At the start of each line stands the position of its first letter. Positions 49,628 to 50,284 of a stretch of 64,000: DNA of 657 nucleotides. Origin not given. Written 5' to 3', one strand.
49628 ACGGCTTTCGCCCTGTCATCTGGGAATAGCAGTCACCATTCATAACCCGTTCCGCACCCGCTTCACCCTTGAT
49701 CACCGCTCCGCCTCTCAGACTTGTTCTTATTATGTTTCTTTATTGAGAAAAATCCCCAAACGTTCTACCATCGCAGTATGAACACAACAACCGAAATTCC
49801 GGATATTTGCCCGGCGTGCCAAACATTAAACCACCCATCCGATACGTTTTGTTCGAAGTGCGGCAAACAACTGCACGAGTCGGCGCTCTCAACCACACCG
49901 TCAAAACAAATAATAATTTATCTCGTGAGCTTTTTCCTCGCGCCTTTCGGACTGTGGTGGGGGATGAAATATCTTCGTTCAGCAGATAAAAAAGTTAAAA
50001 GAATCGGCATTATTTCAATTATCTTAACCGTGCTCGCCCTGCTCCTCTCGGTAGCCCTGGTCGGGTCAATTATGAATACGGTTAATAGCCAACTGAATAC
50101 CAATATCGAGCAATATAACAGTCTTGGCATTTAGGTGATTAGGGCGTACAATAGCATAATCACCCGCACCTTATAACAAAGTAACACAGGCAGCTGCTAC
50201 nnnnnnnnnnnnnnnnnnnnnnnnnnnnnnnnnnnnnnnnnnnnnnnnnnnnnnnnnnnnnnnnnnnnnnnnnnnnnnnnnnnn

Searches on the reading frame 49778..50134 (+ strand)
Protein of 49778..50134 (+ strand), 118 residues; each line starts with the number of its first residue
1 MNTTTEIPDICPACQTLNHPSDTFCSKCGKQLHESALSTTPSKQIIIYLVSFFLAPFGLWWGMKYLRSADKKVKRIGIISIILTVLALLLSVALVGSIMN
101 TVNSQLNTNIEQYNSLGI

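Call 15: search_protein_families(library=pfam, proteins=[window:49778-50134:+], max_evalue=0.1)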
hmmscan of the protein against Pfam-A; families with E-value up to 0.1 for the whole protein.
window:49778-50134:+ (118 aa): 13 families
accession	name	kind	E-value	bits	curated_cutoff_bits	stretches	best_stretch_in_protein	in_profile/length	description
PF12773.13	DZR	-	1.8e-05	25.2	27.3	1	10-29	26-45/45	Double zinc ribbon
PF13240.11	Zn_Ribbon_1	-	0.00028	21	25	1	11-32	2-23/23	zinc-ribbon domain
PF13248.11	Zn_ribbon_3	-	0.00056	19.7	27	1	11-32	5-26/26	zinc-ribbon domain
PF18912.6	DZR_2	-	0.0009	19.5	27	1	8-34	7-48/56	Double zinc ribbon domain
PF24463.1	DUF7577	-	0.004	17.2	28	1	11-33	5-27/27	Domain of unknown function (DUF7577)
PF12172.15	zf-ChsH2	-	0.0042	17.3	23.2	1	11-30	14-33/37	ChsH2, rubredoxin-like zinc ribbon domain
PF20864.3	Zn_ribbon_TEX13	-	0.005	17.1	17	1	11-28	3-20/20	Putative testis-expressed protein 13C, zinc finger domain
PF06170.17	DUF983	-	0.0056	17.4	22.6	1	25-88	11-73/85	Protein of unknown function (DUF983)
PF08772.16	Zn_ribbon_NOB1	-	0.011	16.2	24.9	1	10-45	10-47/72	Nin one binding (NOB1) Zn-ribbon like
PF06570.16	DUF1129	-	0.043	13.9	29.1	1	44-110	113-179/207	Protein of unknown function (DUF1129)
PF17032.10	Zn_ribbon_15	-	0.044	15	28.9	1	9-29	53-73/73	zinc-ribbon family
PF14803.11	Zn_ribbon_Nudix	-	0.057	13.8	25.6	0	24-33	2-11/34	Nudix N-terminal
PF20237.3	DUF6594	-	0.075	13.4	30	1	44-94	175-219/238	Family of unknown function (DUF6594)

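Call 34: find_homologous_proteins(query=window:49778-50134:+, max_evalue=0.001)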
Query window:49778-50134:+ (118 aa): 18 proteins with E <= 0.001 among 55 candidates.
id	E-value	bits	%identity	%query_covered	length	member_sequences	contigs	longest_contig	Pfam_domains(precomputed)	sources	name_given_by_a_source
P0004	3.8e-49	183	71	95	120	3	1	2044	PF12773.14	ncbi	-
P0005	1.7e-23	101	50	86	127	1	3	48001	-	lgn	-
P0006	1.8e-23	101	47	90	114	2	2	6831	PF13240.12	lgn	-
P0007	8.3e-23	99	48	88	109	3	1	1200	PF12773.14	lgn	-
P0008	8.8e-23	98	50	88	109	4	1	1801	-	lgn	-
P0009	1.3e-22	98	46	91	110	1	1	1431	PF13240.12,PF12773.14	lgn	-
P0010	1.5e-22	98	48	91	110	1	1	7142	PF13240.12,PF12773.14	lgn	-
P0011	3.4e-22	97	49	88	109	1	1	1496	-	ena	-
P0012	6.5e-22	96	55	55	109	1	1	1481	-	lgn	-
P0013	1.0e-21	95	50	83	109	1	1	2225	-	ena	-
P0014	3.0e-20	90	49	82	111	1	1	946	-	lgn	-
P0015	1.7e-19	88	44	92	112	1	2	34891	PF13240.12,PF13248.12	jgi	jgi:hypothetical protein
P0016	2.0e-19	88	46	83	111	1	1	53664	PF13240.12,PF12773.14,PF13248.12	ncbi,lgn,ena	-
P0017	1.5e-18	85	54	71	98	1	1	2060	-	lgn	-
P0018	3.2e-16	77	45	84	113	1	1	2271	-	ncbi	-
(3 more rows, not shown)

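Call 35: find_encoding_contigs(protein=P0004, flank=6000, max_places=3)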
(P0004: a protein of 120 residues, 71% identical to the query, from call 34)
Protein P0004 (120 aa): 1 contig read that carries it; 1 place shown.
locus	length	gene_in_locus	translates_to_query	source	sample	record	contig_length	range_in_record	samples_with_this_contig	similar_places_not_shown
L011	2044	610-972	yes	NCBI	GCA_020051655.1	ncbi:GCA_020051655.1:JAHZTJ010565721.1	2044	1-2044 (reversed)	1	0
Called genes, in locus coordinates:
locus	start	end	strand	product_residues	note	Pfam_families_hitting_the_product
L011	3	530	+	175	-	?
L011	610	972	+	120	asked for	PF12773:DZR (weak)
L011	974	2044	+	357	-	?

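Call 36: find_encoding_contigs(protein=P0005, flank=6000, max_places=3)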
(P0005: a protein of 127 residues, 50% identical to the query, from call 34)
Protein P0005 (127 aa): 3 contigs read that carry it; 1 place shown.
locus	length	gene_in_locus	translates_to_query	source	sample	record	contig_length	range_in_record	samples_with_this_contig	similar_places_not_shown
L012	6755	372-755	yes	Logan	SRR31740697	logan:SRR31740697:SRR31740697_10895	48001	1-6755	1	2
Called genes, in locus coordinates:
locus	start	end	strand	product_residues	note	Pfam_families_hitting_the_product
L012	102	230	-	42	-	-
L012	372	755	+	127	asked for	-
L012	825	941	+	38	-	-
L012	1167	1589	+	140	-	-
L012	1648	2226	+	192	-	PF27226:AF_1845 (weak)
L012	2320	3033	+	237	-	-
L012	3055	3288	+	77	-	PF10055:DUF2292 (weak)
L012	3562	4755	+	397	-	-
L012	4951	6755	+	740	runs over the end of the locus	-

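Call 37: find_encoding_contigs(protein=P0006, flank=6000, max_places=3)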
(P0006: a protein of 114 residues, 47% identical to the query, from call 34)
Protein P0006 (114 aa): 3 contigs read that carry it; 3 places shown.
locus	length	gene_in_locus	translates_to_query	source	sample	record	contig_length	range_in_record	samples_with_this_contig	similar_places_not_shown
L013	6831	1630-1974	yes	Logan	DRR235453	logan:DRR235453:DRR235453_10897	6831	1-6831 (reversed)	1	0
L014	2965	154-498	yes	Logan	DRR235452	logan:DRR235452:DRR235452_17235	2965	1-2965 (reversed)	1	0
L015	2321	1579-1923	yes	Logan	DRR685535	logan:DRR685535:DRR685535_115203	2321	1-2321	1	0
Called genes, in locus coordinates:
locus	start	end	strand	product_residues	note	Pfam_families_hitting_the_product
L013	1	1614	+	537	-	?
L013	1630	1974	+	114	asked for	PF13240:Zn_Ribbon_1 (weak)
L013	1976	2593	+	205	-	PF02698:DUF218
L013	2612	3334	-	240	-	PF00483:NTP_transferase, PF12804:NTP_transf_3, PF20202:DUF6564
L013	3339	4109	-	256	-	PF01066:CDP-OH_P_transf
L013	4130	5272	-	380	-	PF00155:Aminotran_1_2 (weak), PF00266:Aminotran_5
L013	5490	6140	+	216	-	PF13624:SurA_N_3, PF09312:SurA_N (weak)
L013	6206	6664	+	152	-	PF22381:Staph_reg_Sar_Rot, PF12802:MarR_2, PF01047:MarR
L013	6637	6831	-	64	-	?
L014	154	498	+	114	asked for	PF13240:Zn_Ribbon_1 (weak)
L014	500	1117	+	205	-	PF02698:DUF218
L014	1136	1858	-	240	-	PF00483:NTP_transferase, PF12804:NTP_transf_3, PF20202:DUF6564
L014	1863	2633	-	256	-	PF01066:CDP-OH_P_transf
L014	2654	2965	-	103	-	?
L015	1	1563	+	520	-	?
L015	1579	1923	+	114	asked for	PF13240:Zn_Ribbon_1 (weak)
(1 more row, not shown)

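Call 38: find_encoding_contigs(protein=P0016, flank=6000, max_places=3)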
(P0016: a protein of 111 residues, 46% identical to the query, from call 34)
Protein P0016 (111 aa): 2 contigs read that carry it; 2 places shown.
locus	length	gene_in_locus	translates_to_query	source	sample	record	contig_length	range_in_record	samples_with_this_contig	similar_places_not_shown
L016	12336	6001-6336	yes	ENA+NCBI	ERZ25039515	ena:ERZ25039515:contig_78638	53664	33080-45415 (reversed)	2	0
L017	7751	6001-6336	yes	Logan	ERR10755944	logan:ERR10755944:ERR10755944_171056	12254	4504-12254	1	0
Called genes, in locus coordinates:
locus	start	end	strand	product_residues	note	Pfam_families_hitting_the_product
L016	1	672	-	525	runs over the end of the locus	PF28123:DUF8370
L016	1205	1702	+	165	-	-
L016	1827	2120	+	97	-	-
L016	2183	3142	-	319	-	PF14099:Polysacc_lyase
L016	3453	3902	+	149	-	-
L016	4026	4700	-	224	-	-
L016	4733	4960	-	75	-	-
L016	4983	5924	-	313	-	PF00106:adh_short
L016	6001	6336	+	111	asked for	PF12773:DZR (weak), PF13248:Zn_ribbon_3 (weak), PF13240:Zn_Ribbon_1 (weak)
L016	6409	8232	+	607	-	PF04041:Glyco_hydro_130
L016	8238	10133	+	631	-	PF00251:Glyco_hydro_32N (faint), PF04041:Glyco_hydro_130, PF04616:Glyco_hydro_43 (faint), PF04041:Glyco_hydro_130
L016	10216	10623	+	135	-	PF05635:23S_rRNA_IVP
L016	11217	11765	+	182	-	PF12389:Peptidase_M73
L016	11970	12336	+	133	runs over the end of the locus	-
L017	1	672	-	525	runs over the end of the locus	PF28123:DUF8370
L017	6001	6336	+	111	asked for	PF12773:DZR (weak), PF13248:Zn_ribbon_3 (weak), PF13240:Zn_Ribbon_1 (weak)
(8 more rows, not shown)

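Call 42: find_encoding_contigs(protein=P0010, flank=4000, max_places=2)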
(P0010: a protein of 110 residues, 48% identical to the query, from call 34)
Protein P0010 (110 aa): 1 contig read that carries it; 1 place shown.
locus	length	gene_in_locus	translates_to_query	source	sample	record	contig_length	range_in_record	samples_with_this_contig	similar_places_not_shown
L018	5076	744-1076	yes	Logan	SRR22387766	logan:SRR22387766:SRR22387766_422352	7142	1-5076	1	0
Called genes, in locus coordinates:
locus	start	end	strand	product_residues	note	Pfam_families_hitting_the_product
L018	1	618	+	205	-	?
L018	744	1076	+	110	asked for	PF12773:DZR (faint), PF13240:Zn_Ribbon_1 (weak)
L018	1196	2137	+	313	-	PF01244:Peptidase_M19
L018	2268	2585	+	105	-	-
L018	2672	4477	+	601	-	PF00664:ABC_membrane, PF00005:ABC_tran, PF02463:SMC_N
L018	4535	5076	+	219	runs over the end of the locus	PF01966:HD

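Call 43: find_encoding_contigs(protein=P0013, flank=4000, max_places=2)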
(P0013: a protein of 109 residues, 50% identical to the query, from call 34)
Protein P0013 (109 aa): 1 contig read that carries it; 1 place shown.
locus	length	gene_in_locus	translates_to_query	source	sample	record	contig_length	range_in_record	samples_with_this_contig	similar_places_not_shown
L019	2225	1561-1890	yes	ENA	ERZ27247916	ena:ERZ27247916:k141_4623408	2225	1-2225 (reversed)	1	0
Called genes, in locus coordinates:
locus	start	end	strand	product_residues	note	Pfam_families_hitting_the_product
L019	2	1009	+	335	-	?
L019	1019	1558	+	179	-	PF18306:LDcluster4, PF03641:Lysine_decarbox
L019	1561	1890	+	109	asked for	-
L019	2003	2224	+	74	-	?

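Call 74: find_encoding_contigs(protein=window:49778-50134:+, flank=3000, max_places=8)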
Protein window:49778-50134:+ (118 aa): no gene with exactly this product is on record in the collection.
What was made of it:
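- Tried and rejected: The window's 118-aa Zn-ribbon product is not on record in that collection (call 74).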
